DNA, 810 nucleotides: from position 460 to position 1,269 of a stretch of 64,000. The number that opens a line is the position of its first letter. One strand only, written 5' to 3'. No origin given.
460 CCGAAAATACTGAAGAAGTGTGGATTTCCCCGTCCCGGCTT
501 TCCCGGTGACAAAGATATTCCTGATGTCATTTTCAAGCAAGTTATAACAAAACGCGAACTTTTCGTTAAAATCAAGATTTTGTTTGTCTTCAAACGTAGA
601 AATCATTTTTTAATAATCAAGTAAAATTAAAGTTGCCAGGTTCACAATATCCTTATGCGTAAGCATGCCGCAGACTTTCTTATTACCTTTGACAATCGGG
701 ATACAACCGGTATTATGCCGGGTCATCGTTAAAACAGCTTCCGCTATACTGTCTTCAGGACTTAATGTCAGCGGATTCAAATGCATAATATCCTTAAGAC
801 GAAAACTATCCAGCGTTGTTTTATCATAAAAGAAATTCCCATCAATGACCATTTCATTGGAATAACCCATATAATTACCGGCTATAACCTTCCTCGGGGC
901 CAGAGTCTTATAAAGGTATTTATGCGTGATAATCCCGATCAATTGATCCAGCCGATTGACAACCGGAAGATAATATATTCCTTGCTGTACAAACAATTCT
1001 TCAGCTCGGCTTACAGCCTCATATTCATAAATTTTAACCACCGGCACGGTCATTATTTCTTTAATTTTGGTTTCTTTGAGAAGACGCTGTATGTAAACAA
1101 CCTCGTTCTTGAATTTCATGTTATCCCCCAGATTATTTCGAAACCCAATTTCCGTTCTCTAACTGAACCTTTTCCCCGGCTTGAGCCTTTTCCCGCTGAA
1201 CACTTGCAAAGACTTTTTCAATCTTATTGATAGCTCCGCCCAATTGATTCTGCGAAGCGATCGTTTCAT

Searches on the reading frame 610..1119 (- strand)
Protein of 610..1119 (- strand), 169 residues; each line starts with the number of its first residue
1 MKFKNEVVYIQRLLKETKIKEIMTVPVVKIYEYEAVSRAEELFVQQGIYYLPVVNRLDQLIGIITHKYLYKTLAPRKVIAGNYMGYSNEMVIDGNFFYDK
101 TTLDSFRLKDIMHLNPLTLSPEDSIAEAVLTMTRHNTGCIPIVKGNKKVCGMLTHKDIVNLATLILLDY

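Call 33: search_protein_families(library=pfam, proteins=[window:610-1119:-], max_evalue=0.00001)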
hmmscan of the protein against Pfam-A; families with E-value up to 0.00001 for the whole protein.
window:610-1119:- (169 aa): 1 family
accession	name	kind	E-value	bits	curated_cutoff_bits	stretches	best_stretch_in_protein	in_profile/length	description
PF00571.33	CBS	-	7.3e-25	87.5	24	2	109-160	2-53/57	CBS domain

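Call 82: find_encoding_contigs(protein=window:610-1119:-, flank=10000, max_places=2)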
Protein window:610-1119:- (169 aa): 4 contigs read that carry it; 1 place shown.
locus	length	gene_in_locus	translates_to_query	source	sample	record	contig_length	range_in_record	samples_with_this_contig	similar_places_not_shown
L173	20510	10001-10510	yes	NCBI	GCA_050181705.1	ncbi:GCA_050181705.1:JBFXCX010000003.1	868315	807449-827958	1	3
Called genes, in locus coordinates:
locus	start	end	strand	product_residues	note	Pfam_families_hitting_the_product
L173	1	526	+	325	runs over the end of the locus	PF01820:Dala_Dala_lig_N, PF02655:ATP-grasp_3, PF02786:CPSase_L_D2, PF08443:RimK (weak), PF07478:Dala_Dala_lig_C, PF13535:ATP-grasp_4 (weak), PF03133:TTL (weak)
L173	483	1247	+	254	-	PF08478:POTRA_1 (faint), PF03799:FtsQ_DivIB_C (weak)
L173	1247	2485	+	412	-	PF11104:PilM_2, PF02491:SHS2_FTSA, PF06723:MreB_Mbl, PF14450:FtsA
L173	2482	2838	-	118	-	-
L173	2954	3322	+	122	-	PF00072:Response_reg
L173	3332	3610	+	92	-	-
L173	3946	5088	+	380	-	PF00266:Aminotran_5, PF01041:DegT_DnrJ_EryC1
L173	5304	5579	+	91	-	-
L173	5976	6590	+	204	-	PF06041:DUF924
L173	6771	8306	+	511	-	-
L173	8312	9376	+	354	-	-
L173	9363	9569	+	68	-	-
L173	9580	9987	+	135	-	PF07027:DUF1318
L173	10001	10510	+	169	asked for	PF00571:CBS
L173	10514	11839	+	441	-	PF05970:PIF1, PF13245:AAA_19, PF13604:AAA_30, PF01443:Viral_helicase1 (faint), PF02689:Herpes_Helicase (weak), PF13538:UvrD_C_2 (weak)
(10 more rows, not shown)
